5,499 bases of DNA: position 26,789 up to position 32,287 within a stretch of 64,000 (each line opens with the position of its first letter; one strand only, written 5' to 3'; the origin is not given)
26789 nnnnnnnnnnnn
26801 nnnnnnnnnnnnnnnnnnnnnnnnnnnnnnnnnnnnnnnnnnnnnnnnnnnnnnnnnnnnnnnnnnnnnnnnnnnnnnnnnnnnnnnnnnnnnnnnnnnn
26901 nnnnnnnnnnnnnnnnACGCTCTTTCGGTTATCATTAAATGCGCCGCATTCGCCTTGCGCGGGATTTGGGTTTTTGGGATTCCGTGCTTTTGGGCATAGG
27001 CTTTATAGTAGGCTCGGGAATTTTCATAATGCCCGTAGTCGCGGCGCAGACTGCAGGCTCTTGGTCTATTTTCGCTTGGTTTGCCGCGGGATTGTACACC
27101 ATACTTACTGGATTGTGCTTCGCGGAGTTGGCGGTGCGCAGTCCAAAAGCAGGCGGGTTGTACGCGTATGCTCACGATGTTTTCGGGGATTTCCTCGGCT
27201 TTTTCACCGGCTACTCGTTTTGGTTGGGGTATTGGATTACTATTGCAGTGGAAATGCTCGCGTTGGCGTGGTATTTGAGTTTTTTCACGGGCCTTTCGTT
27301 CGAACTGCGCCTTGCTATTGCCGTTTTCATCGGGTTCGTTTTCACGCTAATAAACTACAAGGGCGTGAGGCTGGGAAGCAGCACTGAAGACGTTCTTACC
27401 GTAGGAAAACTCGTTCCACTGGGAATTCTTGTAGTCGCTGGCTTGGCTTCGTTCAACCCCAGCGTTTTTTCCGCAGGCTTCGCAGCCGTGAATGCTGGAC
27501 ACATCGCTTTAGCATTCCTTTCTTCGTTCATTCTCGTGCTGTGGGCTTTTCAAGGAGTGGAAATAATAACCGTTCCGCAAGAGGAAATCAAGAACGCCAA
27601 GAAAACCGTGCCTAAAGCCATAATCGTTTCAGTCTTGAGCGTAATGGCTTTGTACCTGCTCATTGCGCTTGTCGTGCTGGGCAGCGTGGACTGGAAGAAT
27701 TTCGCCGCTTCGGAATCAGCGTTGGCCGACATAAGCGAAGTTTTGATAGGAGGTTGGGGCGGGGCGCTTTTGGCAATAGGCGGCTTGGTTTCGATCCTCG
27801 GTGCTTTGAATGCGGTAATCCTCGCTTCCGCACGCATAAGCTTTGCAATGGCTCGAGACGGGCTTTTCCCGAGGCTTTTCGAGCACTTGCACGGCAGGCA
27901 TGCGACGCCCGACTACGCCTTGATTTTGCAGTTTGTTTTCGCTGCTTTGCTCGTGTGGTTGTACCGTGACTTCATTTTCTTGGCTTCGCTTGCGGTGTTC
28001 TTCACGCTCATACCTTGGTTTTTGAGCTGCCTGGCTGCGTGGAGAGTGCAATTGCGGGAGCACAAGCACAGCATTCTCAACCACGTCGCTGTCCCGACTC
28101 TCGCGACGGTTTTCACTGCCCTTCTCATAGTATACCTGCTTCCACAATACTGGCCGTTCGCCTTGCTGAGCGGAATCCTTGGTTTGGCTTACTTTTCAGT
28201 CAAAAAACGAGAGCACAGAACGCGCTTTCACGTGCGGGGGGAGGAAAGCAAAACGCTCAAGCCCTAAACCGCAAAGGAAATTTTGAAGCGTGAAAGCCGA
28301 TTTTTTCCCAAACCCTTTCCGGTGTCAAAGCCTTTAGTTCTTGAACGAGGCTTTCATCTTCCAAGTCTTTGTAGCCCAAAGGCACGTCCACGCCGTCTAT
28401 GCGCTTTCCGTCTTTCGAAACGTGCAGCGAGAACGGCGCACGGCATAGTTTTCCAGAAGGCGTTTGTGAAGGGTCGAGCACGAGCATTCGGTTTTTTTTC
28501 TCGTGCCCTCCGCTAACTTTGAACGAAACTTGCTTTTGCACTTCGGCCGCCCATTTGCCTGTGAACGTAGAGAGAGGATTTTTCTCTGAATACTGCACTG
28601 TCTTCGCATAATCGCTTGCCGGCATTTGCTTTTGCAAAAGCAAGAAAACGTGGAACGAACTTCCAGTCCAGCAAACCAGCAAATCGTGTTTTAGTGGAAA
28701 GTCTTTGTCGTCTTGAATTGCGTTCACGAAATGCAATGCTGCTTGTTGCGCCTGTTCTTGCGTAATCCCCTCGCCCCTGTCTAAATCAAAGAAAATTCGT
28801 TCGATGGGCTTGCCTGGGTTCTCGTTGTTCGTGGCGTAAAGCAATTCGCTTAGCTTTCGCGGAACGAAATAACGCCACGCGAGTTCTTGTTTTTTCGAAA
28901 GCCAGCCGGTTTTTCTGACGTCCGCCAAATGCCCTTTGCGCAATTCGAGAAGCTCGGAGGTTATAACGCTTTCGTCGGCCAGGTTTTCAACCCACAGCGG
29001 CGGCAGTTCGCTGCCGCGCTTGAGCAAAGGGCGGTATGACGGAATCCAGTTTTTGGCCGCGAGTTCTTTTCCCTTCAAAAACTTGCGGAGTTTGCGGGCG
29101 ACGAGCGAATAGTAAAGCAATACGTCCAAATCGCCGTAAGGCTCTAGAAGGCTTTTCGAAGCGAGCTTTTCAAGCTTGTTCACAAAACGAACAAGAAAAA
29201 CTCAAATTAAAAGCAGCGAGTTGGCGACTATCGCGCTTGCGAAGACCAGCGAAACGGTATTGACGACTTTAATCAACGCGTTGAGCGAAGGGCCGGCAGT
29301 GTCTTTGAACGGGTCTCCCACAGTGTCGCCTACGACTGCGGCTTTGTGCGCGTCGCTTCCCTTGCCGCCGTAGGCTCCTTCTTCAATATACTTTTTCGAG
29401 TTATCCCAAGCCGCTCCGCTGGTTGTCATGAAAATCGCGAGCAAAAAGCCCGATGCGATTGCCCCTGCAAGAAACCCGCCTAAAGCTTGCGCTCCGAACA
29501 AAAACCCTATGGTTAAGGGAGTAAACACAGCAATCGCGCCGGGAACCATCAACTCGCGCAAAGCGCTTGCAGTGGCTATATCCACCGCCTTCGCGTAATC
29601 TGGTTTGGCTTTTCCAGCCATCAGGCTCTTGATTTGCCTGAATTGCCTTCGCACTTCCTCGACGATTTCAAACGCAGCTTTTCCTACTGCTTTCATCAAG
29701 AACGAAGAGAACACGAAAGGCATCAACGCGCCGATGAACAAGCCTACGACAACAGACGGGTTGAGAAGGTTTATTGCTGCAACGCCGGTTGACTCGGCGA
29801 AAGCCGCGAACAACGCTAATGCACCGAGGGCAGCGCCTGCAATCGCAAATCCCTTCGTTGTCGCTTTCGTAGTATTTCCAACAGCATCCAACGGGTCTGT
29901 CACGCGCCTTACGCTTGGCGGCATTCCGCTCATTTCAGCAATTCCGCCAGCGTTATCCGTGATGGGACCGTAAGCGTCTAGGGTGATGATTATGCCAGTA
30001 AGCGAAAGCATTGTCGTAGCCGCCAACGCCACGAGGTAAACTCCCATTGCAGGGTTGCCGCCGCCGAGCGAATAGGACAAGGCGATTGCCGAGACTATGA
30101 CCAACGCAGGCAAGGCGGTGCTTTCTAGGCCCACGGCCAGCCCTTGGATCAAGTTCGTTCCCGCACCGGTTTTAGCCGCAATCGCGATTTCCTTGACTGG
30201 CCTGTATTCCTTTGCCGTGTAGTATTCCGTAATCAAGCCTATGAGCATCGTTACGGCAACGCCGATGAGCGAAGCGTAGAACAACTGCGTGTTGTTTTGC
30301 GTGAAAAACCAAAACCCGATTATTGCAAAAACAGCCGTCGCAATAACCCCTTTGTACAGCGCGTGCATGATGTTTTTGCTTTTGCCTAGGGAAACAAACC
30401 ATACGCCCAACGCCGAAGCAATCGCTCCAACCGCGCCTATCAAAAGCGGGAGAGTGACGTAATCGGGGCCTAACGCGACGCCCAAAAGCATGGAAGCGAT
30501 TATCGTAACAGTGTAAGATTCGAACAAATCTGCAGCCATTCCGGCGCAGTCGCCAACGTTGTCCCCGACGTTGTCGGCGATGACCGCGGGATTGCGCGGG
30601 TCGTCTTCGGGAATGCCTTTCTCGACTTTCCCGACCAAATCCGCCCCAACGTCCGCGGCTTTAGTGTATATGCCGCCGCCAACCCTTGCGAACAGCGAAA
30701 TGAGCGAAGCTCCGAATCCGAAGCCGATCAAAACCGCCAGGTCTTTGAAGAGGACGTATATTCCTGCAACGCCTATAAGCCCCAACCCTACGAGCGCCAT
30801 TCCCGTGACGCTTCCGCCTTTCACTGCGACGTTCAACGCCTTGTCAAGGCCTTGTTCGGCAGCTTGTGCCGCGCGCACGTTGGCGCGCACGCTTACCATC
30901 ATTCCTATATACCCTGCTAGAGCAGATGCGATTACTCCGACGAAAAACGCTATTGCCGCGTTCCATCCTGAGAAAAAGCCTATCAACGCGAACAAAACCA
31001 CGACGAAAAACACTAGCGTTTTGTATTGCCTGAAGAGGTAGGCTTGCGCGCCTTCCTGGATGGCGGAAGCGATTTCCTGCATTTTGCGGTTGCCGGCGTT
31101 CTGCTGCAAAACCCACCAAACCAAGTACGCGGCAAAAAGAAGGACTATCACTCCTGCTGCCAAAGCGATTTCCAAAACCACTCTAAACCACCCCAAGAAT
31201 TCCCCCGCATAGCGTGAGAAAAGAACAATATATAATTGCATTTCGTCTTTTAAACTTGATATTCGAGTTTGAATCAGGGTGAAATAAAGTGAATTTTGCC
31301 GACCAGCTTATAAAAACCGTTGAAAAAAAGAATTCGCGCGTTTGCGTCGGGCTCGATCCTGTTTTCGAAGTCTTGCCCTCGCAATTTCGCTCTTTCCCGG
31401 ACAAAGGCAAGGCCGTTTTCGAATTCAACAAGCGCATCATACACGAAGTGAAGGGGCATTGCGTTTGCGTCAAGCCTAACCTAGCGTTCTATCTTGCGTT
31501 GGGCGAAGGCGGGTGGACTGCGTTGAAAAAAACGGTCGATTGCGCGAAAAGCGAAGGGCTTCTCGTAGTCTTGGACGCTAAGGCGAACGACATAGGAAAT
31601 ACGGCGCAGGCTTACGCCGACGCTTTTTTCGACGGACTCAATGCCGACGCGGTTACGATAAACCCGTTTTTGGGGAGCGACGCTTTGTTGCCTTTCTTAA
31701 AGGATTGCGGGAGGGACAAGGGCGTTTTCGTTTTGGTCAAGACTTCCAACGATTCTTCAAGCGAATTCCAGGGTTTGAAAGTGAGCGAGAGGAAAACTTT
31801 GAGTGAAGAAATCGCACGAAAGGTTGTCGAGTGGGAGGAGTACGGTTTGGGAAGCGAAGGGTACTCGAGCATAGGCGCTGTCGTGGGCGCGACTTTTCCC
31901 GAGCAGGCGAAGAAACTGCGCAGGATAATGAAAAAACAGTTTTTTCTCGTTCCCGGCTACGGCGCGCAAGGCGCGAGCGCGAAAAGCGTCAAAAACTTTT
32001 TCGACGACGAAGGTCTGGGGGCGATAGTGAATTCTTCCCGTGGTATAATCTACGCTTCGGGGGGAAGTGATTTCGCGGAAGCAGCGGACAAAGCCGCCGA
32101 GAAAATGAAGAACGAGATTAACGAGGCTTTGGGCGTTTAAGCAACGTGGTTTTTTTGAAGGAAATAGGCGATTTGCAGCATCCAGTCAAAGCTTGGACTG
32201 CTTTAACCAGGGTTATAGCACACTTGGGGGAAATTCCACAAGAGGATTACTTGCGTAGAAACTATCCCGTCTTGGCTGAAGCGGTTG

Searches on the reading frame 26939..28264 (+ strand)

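Call 13: search_protein_families(library=pfam, proteins=[window:26939-28264:+], max_evalue=0.001)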
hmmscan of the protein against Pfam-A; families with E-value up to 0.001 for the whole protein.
window:26939-28264:+ (442 aa): 3 families
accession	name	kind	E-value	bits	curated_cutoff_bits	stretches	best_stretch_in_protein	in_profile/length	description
PF13520.12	AA_permease_2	-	1.9e-57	195.5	27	1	10-399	1-403/427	Amino acid permease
PF00324.27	AA_permease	-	1.9e-40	139.4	24.6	1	16-408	3-426/470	Amino acid permease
PF03222.19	Trp_Tyr_perm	-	1.1e-09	38.4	22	1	12-264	5-256/393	Tryptophan/tyrosine permease family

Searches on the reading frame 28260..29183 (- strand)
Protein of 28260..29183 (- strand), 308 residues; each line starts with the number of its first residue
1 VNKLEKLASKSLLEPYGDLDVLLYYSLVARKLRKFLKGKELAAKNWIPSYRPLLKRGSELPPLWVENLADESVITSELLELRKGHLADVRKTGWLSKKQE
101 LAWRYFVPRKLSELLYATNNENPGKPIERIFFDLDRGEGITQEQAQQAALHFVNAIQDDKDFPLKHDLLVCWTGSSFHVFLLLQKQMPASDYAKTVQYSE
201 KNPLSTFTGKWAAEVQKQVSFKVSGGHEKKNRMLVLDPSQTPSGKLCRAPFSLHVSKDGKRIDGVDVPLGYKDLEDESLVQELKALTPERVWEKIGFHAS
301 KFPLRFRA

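Call 13: search_protein_families(library=pfam, proteins=[window:28260-29183:-], max_evalue=0.001)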
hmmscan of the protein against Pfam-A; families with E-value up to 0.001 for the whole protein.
window:28260-29183:- (308 aa): 1 family
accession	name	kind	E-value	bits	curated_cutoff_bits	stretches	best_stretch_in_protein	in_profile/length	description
PF21686.3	LigD_Prim-Pol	-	0.00011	22.3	27.4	1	20-285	4-240/254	LigD, primase-polymerase domain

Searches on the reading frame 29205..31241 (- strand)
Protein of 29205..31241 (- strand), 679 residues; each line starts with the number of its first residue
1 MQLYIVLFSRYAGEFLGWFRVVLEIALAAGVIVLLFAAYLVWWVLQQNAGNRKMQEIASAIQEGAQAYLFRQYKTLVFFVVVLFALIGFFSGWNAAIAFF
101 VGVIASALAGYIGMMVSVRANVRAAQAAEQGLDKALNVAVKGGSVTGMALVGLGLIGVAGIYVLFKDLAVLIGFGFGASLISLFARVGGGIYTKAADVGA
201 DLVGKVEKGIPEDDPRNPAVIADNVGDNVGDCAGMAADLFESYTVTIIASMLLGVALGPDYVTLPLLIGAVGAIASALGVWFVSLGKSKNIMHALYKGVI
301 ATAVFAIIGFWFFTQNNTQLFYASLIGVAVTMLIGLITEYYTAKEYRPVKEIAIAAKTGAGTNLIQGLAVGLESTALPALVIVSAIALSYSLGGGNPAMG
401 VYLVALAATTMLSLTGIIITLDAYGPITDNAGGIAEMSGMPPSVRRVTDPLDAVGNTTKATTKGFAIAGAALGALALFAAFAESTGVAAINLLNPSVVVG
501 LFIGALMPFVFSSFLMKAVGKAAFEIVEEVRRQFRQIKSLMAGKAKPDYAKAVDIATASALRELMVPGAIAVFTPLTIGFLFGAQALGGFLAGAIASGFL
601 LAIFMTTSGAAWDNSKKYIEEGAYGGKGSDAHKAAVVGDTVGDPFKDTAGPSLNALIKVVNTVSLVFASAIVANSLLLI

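Call 13: search_protein_families(library=pfam, proteins=[window:29205-31241:-], max_evalue=0.001)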
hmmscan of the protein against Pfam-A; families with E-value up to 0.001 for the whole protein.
window:29205-31241:- (679 aa): 1 family
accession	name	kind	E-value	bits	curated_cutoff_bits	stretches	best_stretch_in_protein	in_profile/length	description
PF03030.21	H_PPase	-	3e-268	892.2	29.7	1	31-667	1-645/645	Inorganic H+ pyrophosphatase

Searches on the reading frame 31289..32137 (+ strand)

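Call 13: search_protein_families(library=pfam, proteins=[window:31289-32137:+], max_evalue=0.001)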
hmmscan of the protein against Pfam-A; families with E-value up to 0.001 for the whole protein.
window:31289-32137:+ (283 aa): 1 family
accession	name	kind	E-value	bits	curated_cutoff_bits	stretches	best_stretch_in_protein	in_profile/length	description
PF00215.30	OMPdecase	-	2.1e-27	96.9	27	1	17-257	2-212/221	Orotidine 5'-phosphate decarboxylase / HUMPS family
